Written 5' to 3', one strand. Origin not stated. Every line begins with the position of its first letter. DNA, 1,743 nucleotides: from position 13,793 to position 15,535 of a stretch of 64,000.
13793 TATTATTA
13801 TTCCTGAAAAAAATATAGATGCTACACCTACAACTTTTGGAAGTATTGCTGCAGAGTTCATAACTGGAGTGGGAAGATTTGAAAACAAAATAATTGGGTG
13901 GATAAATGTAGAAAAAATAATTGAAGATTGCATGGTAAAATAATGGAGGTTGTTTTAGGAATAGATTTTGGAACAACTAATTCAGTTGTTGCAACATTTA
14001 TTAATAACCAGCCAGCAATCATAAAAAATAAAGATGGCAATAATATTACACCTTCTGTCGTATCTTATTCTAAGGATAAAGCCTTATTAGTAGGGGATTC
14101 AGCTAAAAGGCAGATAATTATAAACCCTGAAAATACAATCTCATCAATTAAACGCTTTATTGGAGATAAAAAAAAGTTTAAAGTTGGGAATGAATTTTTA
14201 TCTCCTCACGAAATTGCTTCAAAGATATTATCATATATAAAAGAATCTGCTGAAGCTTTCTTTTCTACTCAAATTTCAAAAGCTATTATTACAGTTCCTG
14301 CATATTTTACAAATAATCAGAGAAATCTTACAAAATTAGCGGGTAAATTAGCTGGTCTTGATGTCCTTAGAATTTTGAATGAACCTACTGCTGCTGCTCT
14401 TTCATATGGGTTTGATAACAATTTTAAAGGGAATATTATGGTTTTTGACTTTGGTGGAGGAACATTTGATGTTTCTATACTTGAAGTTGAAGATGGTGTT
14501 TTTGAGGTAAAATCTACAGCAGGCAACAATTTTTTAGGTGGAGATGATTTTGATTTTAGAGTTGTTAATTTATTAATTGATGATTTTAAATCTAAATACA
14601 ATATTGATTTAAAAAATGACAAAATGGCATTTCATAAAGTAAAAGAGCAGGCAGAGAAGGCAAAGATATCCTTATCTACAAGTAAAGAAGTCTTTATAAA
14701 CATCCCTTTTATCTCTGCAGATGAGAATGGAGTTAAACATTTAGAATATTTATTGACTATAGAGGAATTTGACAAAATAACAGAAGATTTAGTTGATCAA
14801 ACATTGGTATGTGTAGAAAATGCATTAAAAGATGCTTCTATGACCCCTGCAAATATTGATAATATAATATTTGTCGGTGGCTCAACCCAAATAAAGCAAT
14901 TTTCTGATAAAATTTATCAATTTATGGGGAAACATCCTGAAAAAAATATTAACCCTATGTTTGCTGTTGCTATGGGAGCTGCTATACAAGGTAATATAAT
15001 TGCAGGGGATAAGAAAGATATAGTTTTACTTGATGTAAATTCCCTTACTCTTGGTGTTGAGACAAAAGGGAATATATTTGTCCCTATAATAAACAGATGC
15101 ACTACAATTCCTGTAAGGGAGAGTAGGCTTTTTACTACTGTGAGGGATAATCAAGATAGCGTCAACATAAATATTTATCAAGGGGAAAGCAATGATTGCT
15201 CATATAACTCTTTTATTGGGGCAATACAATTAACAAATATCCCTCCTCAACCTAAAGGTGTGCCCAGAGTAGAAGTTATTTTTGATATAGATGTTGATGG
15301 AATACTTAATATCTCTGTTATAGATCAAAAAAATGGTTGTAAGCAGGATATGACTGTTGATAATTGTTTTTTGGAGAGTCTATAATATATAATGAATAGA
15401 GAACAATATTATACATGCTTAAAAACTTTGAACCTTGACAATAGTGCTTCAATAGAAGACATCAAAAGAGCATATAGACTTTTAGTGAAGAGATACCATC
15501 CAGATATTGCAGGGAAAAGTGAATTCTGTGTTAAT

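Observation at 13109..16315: Lid-less Hsp70 and a J-domain protein translationally coupled to cheW inside the chemosensory operon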

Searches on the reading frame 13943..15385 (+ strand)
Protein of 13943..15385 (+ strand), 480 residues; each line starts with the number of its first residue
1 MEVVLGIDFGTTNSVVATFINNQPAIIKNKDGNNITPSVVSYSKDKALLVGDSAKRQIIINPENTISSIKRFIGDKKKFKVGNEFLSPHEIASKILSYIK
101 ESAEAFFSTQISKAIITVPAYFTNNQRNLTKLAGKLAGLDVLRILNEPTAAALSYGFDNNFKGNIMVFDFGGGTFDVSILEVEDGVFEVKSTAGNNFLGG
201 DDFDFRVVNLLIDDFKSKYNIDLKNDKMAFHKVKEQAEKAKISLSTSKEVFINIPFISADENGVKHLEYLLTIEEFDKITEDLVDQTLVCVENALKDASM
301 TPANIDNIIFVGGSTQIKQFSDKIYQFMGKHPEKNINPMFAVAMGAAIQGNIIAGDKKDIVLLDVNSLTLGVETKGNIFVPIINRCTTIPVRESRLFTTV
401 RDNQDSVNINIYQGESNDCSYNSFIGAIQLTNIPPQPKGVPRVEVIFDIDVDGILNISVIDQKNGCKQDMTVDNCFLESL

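Call 5: search_protein_families(library=pfam, proteins=[window:13943-15385:+], max_evalue=0.01)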
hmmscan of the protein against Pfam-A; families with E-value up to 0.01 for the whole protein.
window:13943-15385:+ (480 aa): 2 families
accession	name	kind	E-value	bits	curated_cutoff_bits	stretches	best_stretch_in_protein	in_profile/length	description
PF00012.26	HSP70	-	3.5e-170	567.6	20.6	1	4-474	1-498/599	Hsp70 protein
PF06723.19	MreB_Mbl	-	2e-16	60.2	27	1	5-348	4-317/327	MreB/Mbl protein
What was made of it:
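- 13943..15385 (+): Lid-less Hsp70 (480 aa): complete nucleotide-binding domain, linker and SBD-beta, then a 7-9 residue tail. Pfam HSP70 covers profile positions 1-498 of 599 (call 5).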

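Call 6: search_protein_families(library=ncbifam, proteins=[window:13943-15385:+], max_evalue=0.01)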
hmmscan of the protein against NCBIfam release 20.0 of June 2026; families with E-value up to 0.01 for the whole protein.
window:13943-15385:+ (480 aa): 15 families
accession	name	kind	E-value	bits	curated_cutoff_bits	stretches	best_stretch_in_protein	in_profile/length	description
NF001413.0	PRK00290.1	equivalog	1.1e-187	625.2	648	1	1-474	1-495/625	molecular chaperone DnaK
TIGR02350.1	prok_dnaK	equivalog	4.9e-183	609.7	822.55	1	4-474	2-494/596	molecular chaperone DnaK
NF009947.0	PRK13411.1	equivalog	3.5e-169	564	1002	2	81-474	103-498/662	molecular chaperone DnaK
NF009946.0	PRK13410.1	equivalog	1.1e-161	539.3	1019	2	86-473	110-497/669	molecular chaperone DnaK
NF003520.0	PRK05183.1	subfamily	6.4e-136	454.3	620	2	79-476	118-507/621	Fe-S protein assembly chaperone HscA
TIGR01991.1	HscA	equivalog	8.5e-135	450.6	708.55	2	78-475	97-486/600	Fe-S protein assembly chaperone HscA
NF002399.0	PRK01433.1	equivalog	9.1e-94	315.1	743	1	2-472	19-476/595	Fe-S protein assembly chaperone HscA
NF008673.0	PRK11678.1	equivalog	5.2e-20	71.7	331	2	44-183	82-229/450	molecular chaperone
NF010539.0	PRK13927.1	subfamily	1.5e-14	53.7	293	1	5-347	9-323/339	rod shape-determining protein MreB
TIGR00904.1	mreB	subfamily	7.2e-14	51.6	365.75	1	5-347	5-323/334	MreB/Mrl family cell shape determining protein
NF011660.0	PRK15080.1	equivalog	1.9e-12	47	182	1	92-191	75-169/277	ethanolamine utilization protein EutJ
TIGR02529.1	EutJ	subfamily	3.6e-12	46.3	152.1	1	92-194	42-139/239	ethanolamine utilization protein EutJ family protein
NF040964.1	MamK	subfamily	1.5e-10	40.6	400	1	4-346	2-315/335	MamK family actin-like protein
NF053558.1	BeeR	equivalog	3.5e-09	36.1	530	1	4-325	2-305/349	BeeR family actin-like protein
NF010540.1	PRK13929.1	exception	6.4e-09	35.3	515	1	4-347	6-321/334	rod-share determining protein MreBH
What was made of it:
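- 13943..15385 (+): It scores 625 bits against the DnaK equivalog, below the 648 cut-off (call 6).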

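Call 12: find_homologous_proteins(query=window:13943-15385:+, max_evalue=1e-100)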
Query window:13943-15385:+ (480 aa): 7998 proteins with E <= 1e-100 among 8000 candidates; the best 120 are listed.
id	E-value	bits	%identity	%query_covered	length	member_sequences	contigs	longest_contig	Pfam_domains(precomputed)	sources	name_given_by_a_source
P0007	0.0e+0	1049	100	100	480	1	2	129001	PF00012.27,PF06723.20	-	-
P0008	9.9e-213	725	67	100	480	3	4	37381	PF00012.27,PF06723.20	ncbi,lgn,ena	-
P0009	3.1e-201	687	65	100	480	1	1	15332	PF00012.27,PF06723.20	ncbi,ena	-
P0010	6.3e-199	680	63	100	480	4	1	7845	PF00012.27,PF06723.20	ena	-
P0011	6.3e-198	676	64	100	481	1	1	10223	PF00012.27,PF06723.20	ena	-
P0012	5.1e-197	673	63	100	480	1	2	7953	PF00012.27,PF06723.20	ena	-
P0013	7.2e-197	673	63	100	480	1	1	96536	PF00012.27,PF06723.20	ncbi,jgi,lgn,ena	-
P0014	1.7e-194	665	65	100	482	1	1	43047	PF00012.27,PF06723.20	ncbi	-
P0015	1.7e-191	655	62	100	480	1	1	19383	PF00012.27,PF06723.20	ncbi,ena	-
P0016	3.5e-178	611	-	-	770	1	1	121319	PF00012.27,PF06723.20,PF11104.15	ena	-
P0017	1.4e-154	533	52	98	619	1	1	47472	PF00012.27,PF06723.20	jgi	-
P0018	1.6e-154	533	51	98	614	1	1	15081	PF00012.27,PF06723.20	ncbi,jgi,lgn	ncbi:MAG: molecular chaperone DnaK [bacterium]|jgi:molecular chaperone DnaK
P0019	2.1e-154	533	51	98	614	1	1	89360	PF00012.27,PF06723.20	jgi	jgi:molecular chaperone DnaK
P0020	6.5e-154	531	51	98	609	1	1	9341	PF00012.27,PF06723.20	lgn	-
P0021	6.5e-154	531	52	98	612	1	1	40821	PF00012.27,PF06723.20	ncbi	ncbi:MAG: molecular chaperone DnaK [Thermincolia bacterium]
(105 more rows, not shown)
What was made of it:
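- Separate lid-less clade: 9 clusters of 480-482 aa at 62-67% identity, then a gap to canonical DnaK at 51-53% (call 12).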

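Call 17: find_encoding_contigs(protein=P0014, flank=10000, max_places=2)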
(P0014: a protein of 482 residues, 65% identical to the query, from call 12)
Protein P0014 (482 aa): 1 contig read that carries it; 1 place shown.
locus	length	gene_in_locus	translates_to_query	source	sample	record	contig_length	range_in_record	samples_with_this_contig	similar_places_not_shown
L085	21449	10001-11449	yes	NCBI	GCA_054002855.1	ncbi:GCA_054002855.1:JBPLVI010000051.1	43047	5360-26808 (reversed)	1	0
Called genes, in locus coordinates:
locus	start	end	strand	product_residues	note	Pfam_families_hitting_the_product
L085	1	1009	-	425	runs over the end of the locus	-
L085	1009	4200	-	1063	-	PF13176:TPR_7 (faint), PF12895:ANAPC3 (faint), PF00515:TPR_1 (faint), PF13424:TPR_12 (faint), PF13428:TPR_14 (faint), PF07719:TPR_2 (faint), PF14559:TPR_19 (faint)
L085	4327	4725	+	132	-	PF01592:NifU_N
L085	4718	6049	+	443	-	PF00342:PGI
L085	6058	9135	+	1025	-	PF01627:Hpt, PF02895:H-kinase_dim, PF02518:HATPase_c, PF01584:CheW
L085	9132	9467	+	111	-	PF01740:STAS, PF13466:STAS_2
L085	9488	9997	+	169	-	PF01584:CheW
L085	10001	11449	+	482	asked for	PF00012:HSP70, PF06723:MreB_Mbl, PF00012:HSP70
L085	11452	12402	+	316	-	PF00226:DnaJ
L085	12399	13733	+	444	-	PF00158:Sigma54_activat, PF14532:Sigma54_activ_2, PF07728:AAA_5, PF25601:AAA_lid_14, PF02954:HTH_8, PF18024:HTH_50 (weak)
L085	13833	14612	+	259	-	PF01975:SurE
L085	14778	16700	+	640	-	PF02824:TGS, PF07973:tRNA_SAD, PF00587:tRNA-synt_2b, PF03129:HGTP_anticodon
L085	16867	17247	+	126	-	PF05198:IF3_N, PF00707:IF3_C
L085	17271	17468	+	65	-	PF01632:Ribosomal_L35p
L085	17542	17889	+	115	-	PF00453:Ribosomal_L20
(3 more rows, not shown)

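Call 18: find_encoding_contigs(protein=P0011, flank=10000, max_places=2)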
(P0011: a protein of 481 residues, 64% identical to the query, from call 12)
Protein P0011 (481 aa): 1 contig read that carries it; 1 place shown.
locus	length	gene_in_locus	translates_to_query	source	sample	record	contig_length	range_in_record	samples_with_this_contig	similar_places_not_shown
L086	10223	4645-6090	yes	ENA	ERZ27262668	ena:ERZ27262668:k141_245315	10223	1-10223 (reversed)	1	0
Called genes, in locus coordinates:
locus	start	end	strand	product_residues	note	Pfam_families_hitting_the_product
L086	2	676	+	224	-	?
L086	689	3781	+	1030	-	PF01627:Hpt, PF02895:H-kinase_dim, PF02518:HATPase_c, PF01584:CheW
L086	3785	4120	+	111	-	PF01740:STAS, PF13466:STAS_2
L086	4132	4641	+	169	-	PF01584:CheW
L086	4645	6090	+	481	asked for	PF00012:HSP70, PF06723:MreB_Mbl, PF00012:HSP70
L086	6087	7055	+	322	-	PF00226:DnaJ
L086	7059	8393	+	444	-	PF00004:AAA (faint), PF00158:Sigma54_activat, PF14532:Sigma54_activ_2, PF07728:AAA_5, PF25601:AAA_lid_14, PF02954:HTH_8, PF18024:HTH_50 (faint)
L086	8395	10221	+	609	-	?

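Call 29: search_solved_structures(query=window:13943-15385:+, max_evalue=1e-50, show_alignments=2)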
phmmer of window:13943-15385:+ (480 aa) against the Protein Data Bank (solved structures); distinct sequences matched with E-value up to 1e-50: 115 (the best 60 are shown).
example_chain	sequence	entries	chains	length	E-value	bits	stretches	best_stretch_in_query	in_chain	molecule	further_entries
2v7y_A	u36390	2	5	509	8.1e-148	496.2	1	2-473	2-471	CHAPERONE PROTEIN DNAK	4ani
4rtf_D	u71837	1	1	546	7.9e-138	463.3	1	4-468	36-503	Chaperone protein DnaK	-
6w6e_I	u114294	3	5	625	1.2e-137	462.7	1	4-468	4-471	Chaperone protein DnaK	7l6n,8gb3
9dvi_B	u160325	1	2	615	1.8e-134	452.2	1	80-475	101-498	Chaperone protein DnaK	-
2kho_A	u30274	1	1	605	3.4e-134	451.3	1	80-472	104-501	Heat shock protein 70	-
7krt_A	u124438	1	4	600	7.3e-134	450.2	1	80-472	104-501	Chaperone protein DnaK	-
4b9q_A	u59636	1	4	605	7.6e-134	450.1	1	80-472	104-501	CHAPERONE PROTEIN DNAK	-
7ko2_A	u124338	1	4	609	7.7e-134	450.1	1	80-472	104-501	Chaperone protein DnaK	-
5nro_A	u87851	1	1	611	7.9e-134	450.1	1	80-472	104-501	Chaperone protein DnaK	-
7kru_B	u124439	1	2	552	1e-133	449.7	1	80-472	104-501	Chaperone protein DnaK fused with substrate peptide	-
7kzu_A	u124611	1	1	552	1.3e-133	449.4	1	80-472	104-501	Chaperone protein DnaK fused with substrate peptide,Chaperone protein DnaK fused with subs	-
7krw_C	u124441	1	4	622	1.8e-133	448.9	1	80-472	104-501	Chaperone protein DnaK fused with substrate peptide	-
7kzi_A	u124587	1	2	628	1.9e-133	448.8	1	80-472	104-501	Chaperone protein DnaK fused with substrate peptide,Chaperone protein DnaK fused with subs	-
7krv_B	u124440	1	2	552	1.4e-132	445.9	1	80-472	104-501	Chaperone protein DnaK fused with substrate peptide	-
9blu_A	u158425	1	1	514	1.7e-130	439.1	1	83-473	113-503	Stress-70 protein, mitochondrial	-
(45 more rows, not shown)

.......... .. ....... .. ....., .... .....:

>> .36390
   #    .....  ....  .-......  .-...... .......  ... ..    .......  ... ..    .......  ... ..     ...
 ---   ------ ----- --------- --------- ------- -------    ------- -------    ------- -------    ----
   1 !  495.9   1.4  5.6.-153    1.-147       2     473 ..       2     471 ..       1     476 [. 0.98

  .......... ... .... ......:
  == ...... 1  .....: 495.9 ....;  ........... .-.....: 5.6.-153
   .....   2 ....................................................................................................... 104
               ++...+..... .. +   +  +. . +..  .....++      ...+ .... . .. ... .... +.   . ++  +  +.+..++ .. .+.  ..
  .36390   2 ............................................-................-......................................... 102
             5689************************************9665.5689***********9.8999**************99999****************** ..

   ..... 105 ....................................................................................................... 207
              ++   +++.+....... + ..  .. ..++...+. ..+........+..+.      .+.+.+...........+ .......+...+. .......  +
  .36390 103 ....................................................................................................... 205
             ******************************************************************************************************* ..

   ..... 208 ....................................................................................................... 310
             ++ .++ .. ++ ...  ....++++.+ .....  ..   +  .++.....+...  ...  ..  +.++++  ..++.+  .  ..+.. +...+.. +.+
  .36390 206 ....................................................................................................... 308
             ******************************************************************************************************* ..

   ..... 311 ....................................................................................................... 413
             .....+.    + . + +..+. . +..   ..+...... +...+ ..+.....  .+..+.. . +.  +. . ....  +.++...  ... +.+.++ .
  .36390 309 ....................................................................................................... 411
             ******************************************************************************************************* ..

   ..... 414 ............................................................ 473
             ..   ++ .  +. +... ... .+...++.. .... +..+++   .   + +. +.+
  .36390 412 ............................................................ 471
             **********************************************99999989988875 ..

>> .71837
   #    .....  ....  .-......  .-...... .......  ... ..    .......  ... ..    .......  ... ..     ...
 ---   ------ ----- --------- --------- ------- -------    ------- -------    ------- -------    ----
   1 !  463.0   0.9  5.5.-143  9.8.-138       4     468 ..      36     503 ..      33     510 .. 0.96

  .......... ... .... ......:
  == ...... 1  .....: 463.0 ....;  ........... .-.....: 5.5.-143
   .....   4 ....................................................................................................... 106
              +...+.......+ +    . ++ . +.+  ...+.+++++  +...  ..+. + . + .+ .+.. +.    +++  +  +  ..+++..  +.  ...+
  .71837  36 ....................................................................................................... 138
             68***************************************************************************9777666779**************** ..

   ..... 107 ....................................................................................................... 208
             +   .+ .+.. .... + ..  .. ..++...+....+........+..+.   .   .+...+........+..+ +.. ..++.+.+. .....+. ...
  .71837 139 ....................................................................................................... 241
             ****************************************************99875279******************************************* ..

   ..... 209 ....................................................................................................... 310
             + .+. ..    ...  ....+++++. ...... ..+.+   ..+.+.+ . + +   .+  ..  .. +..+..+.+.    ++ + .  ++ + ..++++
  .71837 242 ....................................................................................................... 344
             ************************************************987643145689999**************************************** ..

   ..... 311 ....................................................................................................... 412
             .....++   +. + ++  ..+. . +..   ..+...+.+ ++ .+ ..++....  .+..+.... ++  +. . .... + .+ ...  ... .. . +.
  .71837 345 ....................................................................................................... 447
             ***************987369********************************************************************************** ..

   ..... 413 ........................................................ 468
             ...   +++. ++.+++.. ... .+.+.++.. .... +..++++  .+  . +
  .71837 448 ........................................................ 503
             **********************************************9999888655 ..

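Call 77: search_protein_families(library=padloc, proteins=[window:13943-15385:+], max_evalue=0.001)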
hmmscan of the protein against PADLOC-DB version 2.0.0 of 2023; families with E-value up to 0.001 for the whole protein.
window:13943-15385:+ (480 aa): 0 families
